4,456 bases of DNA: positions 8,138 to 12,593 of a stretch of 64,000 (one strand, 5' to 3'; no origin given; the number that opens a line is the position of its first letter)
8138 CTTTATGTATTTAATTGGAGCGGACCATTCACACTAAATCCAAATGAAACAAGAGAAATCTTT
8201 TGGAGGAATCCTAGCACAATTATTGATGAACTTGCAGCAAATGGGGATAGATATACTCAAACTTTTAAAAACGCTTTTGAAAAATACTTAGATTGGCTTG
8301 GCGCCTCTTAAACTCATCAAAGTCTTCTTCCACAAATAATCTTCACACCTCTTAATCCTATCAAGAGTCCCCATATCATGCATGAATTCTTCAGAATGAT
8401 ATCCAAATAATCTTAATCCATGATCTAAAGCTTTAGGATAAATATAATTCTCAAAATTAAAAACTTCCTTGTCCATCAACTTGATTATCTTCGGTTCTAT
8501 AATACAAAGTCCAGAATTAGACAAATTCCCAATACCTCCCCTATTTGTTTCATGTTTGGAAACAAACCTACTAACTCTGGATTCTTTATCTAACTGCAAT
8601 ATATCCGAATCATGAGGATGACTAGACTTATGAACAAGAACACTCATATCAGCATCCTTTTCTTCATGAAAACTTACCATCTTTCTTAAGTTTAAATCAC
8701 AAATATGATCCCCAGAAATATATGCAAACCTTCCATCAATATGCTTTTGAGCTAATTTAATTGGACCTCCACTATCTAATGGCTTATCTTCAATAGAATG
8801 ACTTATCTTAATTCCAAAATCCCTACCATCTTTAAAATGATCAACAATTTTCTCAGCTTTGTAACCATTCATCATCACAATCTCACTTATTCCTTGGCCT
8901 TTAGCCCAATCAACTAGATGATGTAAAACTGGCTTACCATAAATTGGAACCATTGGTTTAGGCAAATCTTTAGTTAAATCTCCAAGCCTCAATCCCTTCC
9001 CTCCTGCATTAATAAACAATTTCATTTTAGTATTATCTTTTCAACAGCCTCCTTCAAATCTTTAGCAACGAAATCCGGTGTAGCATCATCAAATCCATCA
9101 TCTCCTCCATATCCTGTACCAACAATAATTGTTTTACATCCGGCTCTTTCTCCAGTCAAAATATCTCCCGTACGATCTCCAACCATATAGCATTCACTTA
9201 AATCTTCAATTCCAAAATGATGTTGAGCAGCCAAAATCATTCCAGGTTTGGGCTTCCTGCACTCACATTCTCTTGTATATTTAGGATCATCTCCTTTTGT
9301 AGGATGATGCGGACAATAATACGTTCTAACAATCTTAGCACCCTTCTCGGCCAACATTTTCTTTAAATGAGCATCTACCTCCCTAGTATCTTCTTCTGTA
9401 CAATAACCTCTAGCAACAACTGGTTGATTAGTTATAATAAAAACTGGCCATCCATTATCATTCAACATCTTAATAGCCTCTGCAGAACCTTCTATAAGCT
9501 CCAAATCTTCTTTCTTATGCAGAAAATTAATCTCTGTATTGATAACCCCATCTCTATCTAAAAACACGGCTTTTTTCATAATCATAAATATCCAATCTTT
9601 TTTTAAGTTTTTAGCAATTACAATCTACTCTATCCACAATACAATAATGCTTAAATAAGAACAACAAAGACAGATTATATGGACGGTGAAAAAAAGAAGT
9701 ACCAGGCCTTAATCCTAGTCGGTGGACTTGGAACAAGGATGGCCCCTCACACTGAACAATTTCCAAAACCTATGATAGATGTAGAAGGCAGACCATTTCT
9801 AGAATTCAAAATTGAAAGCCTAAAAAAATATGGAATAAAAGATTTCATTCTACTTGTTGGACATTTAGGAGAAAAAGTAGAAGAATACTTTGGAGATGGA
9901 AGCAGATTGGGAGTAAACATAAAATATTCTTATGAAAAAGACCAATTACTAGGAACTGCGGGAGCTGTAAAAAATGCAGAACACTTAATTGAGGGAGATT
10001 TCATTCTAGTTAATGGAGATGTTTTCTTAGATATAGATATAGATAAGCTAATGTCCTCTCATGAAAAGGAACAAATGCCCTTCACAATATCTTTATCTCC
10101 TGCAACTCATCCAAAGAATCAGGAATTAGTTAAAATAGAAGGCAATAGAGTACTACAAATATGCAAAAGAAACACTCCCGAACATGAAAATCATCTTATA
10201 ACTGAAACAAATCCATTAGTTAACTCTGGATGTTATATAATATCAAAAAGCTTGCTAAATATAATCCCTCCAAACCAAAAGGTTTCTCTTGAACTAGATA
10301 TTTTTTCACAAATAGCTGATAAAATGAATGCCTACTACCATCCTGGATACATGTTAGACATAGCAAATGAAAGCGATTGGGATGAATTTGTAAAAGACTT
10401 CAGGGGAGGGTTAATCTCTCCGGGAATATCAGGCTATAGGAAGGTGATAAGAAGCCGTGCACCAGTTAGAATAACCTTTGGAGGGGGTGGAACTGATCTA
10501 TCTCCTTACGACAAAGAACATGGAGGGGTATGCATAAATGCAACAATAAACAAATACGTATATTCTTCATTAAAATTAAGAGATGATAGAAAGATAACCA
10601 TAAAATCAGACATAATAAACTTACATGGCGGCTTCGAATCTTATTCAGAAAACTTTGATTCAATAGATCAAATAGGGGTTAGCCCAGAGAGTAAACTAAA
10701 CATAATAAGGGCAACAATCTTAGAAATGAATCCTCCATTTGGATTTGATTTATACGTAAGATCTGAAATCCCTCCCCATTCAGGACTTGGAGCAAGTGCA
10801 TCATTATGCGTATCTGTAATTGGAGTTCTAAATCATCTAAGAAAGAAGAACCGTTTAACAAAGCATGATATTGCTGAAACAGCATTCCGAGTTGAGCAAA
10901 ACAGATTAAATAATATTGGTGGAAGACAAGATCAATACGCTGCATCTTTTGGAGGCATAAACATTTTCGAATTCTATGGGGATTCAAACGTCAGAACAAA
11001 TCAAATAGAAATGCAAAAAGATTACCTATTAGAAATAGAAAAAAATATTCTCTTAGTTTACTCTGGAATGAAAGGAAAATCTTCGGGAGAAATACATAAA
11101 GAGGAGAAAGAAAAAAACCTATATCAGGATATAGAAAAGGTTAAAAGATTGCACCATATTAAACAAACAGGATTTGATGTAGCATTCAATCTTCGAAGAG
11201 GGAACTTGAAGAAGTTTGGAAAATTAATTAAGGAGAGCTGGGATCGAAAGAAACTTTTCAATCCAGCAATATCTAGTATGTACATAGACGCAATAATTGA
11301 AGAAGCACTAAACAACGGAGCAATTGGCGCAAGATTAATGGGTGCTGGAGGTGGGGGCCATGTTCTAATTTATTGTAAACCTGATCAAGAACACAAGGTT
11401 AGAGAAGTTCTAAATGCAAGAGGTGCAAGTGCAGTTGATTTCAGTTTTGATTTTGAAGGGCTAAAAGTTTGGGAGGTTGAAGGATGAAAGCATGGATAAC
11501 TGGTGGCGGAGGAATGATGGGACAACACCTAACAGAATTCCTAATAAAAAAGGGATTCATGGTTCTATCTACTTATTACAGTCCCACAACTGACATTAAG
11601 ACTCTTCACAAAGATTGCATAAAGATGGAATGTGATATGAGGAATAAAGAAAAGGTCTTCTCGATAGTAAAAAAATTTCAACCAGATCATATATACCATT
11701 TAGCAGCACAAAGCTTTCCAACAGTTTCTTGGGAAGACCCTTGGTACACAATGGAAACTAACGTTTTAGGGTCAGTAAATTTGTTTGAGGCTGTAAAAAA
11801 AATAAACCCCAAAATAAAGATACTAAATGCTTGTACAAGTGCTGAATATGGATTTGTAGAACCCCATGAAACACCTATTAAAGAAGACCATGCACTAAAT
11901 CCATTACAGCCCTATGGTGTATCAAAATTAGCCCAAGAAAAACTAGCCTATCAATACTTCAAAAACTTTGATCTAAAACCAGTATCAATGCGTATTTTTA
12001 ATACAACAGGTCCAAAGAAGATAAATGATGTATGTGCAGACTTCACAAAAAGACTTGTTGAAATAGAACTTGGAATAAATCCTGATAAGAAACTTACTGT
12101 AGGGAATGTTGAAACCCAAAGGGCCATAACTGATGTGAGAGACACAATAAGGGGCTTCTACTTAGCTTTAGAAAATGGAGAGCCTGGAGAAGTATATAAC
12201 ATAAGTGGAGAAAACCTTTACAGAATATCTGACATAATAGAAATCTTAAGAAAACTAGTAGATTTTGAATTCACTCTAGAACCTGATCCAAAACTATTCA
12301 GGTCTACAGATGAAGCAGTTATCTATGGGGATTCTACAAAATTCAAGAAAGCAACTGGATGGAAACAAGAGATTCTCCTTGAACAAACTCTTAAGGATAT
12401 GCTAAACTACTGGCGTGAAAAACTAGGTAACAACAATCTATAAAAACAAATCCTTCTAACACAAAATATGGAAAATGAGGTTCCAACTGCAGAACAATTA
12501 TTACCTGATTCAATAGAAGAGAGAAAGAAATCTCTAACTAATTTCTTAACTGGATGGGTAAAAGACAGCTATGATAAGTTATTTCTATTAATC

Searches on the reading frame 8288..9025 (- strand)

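Call 19: search_protein_families(library=pfam, proteins=[window:8288-9025:-], max_evalue=0.001)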
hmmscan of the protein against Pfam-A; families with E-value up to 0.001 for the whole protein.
window:8288-9025:- (245 aa): 2 families
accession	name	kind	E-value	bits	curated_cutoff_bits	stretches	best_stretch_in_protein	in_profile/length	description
PF00483.29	NTP_transferase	-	6.1e-27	95.2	21.2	1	7-222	6-233/245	Nucleotidyl transferase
PF12804.13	NTP_transf_3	-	1.5e-06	28.9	27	1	5-136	3-127/160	MobA-like NTP transferase domain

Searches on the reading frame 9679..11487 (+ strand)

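Call 19: search_protein_families(library=pfam, proteins=[window:9679-11487:+], max_evalue=0.001)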
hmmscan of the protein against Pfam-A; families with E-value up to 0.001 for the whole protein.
window:9679-11487:+ (602 aa): 4 families
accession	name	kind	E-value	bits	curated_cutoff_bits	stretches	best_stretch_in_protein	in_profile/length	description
PF00483.29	NTP_transferase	-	3.7e-22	79.5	21.2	1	10-220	2-217/245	Nucleotidyl transferase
PF00288.32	GHMP_kinases_N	-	4.6e-16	59.2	22.3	1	348-426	8-87/87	GHMP kinases N terminal domain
PF08544.19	GHMP_kinases_C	-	6.5e-12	46.1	21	1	504-582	4-83/85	GHMP kinases C terminal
PF12804.13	NTP_transf_3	-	5.5e-08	33.6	27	1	10-115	1-96/160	MobA-like NTP transferase domain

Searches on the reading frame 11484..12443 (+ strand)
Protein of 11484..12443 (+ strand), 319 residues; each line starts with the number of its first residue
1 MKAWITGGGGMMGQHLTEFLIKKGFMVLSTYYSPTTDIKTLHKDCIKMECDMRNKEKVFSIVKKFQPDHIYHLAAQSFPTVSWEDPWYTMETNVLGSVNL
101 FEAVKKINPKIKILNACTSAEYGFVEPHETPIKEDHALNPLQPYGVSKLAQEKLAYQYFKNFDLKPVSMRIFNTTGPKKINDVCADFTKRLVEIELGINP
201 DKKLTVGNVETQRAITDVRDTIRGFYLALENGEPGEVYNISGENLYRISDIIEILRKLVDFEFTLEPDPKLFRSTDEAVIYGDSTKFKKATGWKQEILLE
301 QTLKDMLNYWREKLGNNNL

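Call 19: search_protein_families(library=pfam, proteins=[window:11484-12443:+], max_evalue=0.001)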
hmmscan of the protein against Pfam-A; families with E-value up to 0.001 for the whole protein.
window:11484-12443:+ (319 aa): 5 families
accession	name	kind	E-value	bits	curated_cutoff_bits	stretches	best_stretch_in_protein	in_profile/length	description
PF16363.11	GDP_Man_Dehyd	-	9.2e-63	213.1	27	1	5-306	2-332/332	GDP-mannose 4,6 dehydratase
PF01370.27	Epimerase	-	4.8e-47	160.8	20.9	1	5-240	3-239/240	NAD dependent epimerase/dehydratase family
PF04321.23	RmlD_sub_bind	-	9.8e-13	48.2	27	1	1-160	1-141/287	RmlD substrate binding domain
PF02719.21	Polysacc_synt_2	-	1.7e-12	47.6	20.2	1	5-261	3-249/293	Polysaccharide biosynthesis protein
PF07993.18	NAD_binding_4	-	0.00044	19.9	20.1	0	68-164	90-197/258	Male sterility protein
